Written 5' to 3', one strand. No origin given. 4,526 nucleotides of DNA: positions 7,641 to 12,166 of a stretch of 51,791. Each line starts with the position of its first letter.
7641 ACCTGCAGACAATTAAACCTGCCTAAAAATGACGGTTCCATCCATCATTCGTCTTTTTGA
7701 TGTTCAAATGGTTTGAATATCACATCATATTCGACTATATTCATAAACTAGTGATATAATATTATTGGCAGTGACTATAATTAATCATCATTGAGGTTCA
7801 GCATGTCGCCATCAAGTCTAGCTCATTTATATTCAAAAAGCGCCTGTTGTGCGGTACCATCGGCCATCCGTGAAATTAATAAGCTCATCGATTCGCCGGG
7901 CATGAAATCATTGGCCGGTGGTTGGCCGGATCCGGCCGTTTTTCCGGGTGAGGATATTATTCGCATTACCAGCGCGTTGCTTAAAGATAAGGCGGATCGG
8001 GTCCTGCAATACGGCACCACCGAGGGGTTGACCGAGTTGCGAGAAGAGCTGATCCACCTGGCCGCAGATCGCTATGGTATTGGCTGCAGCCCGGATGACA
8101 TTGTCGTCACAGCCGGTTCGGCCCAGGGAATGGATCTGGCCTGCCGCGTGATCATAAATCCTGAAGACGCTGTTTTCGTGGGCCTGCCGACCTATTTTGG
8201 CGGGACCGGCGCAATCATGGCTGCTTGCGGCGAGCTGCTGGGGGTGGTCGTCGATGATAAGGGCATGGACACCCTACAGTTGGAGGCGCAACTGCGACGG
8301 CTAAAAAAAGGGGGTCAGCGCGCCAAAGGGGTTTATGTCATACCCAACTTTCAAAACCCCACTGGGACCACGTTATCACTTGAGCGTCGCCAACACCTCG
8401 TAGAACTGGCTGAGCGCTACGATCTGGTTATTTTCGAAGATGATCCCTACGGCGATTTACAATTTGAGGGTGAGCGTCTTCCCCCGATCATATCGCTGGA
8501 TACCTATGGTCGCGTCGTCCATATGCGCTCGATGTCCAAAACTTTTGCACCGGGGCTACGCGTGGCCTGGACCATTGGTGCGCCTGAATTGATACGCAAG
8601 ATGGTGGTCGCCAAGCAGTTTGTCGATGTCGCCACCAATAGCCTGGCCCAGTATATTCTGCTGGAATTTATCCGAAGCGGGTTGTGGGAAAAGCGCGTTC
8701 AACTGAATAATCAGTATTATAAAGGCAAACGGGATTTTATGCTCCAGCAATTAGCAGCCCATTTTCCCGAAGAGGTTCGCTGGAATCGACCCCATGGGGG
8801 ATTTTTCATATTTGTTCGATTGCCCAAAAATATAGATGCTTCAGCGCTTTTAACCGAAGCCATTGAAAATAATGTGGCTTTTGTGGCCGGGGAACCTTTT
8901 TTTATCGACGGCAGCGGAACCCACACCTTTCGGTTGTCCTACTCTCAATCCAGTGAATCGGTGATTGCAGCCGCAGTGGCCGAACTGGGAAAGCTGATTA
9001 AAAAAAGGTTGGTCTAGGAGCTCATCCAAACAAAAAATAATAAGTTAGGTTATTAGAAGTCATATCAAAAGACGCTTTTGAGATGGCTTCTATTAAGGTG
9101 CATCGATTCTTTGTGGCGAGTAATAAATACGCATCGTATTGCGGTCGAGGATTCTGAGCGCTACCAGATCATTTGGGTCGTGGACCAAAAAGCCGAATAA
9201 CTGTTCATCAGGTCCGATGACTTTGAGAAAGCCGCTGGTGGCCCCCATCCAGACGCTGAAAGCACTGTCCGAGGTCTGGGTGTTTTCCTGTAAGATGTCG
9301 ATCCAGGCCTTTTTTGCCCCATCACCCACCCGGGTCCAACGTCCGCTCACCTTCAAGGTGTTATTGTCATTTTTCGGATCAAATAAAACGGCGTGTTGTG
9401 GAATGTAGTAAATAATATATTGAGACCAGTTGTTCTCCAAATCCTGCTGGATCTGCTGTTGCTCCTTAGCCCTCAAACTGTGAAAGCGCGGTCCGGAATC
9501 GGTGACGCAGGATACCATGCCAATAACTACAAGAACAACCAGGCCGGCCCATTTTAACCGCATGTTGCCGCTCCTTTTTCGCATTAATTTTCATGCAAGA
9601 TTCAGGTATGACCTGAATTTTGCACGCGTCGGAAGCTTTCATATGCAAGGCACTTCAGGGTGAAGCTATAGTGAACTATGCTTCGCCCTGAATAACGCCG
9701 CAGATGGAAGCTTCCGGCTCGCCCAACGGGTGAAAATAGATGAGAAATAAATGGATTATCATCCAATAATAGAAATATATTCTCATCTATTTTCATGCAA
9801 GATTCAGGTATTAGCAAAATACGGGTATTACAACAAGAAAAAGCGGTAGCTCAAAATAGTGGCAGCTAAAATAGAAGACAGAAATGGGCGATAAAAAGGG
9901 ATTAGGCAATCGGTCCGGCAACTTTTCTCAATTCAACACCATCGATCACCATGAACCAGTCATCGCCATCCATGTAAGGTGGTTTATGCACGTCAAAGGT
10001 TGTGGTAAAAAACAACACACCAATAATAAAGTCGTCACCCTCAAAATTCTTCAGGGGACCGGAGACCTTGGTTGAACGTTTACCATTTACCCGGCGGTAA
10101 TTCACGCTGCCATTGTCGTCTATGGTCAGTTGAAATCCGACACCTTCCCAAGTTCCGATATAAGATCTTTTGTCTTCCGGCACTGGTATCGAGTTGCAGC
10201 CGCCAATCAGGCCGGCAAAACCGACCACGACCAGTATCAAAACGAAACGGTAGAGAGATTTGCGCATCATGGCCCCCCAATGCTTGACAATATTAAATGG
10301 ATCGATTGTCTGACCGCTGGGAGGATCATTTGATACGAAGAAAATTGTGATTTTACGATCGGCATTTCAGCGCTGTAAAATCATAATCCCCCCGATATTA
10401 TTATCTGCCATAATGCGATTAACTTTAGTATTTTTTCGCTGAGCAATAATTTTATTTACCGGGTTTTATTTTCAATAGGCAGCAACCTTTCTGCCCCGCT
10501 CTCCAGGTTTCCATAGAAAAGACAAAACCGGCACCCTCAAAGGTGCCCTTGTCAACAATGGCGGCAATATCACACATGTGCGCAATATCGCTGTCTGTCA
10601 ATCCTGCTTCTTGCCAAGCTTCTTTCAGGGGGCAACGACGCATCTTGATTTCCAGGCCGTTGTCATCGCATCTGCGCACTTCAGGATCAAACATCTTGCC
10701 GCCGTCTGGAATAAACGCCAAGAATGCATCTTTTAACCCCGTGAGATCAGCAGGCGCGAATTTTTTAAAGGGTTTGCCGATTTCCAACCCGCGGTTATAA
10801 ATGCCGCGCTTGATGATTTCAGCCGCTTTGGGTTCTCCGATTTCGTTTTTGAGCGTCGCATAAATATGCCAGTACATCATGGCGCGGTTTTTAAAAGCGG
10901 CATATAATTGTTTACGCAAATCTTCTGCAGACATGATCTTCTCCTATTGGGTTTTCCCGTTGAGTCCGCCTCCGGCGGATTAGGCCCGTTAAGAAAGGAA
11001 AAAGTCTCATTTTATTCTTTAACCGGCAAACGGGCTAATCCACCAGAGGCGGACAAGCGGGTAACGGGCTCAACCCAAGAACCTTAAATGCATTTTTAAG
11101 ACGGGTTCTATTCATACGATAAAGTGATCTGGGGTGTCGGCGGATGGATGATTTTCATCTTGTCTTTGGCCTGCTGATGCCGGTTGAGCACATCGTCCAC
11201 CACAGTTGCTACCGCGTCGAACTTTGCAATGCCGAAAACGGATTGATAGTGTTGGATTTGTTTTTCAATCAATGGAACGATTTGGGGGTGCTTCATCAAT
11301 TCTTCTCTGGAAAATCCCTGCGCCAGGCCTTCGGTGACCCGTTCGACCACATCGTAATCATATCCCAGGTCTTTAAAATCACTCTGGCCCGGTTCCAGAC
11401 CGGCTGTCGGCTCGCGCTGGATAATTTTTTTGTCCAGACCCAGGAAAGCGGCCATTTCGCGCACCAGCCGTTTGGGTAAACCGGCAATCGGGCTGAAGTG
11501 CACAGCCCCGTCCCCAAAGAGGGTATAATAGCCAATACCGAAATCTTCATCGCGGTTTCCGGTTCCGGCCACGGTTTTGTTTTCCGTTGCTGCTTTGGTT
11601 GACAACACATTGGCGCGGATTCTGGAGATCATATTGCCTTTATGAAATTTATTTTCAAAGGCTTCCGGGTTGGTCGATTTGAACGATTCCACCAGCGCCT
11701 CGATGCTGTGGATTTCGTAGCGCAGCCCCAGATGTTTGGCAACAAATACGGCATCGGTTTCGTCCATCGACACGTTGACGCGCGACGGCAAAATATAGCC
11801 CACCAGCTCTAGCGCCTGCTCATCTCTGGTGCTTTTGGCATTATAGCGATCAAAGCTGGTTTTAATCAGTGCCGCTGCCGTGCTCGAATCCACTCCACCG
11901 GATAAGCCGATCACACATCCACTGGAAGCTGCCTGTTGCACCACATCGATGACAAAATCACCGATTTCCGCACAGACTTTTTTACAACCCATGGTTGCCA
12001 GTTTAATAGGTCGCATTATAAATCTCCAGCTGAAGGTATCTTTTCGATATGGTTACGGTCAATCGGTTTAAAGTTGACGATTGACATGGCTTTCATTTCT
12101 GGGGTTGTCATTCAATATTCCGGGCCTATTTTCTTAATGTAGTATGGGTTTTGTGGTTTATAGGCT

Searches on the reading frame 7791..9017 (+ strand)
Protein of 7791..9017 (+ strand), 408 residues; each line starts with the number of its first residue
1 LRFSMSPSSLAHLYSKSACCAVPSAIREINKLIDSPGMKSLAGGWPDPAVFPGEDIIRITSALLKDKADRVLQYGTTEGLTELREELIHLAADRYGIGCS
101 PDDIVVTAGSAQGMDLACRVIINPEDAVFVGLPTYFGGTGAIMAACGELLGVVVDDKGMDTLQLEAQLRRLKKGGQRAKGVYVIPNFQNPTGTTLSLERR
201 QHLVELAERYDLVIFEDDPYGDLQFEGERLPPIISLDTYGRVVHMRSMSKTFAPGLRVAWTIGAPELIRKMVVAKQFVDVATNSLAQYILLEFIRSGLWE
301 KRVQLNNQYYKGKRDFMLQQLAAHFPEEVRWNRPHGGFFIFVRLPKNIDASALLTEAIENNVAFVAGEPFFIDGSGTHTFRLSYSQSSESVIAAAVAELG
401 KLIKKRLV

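Call 48: search_protein_families(library=pfam, proteins=[window:7791-9017:+], max_evalue=0.00001)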
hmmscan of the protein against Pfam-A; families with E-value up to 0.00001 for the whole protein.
window:7791-9017:+ (408 aa): 2 families
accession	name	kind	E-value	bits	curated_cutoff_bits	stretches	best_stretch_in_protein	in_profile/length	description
PF00155.27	Aminotran_1_2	-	5.8e-39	134.7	19.7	1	56-397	19-359/361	Aminotransferase class I and II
PF12897.13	Asp_aminotransf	-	7e-09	35.4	27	1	148-342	147-347/421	Aspartate amino-transferase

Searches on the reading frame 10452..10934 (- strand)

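Call 48: search_protein_families(library=pfam, proteins=[window:10452-10934:-], max_evalue=0.00001)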
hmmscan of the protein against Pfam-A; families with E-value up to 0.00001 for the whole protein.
window:10452-10934:- (160 aa): 1 family
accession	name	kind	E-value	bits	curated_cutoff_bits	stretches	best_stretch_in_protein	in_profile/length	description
PF14196.11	ATC_hydrolase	-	1.1e-12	49.5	28.1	1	17-152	5-141/145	L-2-amino-thiazoline-4-carboxylic acid hydrolase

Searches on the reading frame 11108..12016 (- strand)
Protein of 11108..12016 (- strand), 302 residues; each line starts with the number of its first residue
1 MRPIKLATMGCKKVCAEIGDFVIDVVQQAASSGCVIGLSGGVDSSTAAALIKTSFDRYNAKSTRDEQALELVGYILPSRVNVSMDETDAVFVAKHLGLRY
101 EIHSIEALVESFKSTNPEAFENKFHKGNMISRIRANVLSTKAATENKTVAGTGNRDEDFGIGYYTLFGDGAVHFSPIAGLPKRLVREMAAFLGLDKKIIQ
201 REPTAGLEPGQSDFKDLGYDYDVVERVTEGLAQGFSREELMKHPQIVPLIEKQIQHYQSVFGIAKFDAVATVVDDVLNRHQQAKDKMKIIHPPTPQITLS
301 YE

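Call 48: search_protein_families(library=pfam, proteins=[window:11108-12016:-], max_evalue=0.00001)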
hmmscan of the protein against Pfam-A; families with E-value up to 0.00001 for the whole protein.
window:11108-12016:- (302 aa): 1 family
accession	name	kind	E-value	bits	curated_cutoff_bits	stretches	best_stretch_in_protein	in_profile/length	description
PF02540.23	NAD_synthase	-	6e-51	173.3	21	1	16-255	3-229/242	NAD synthase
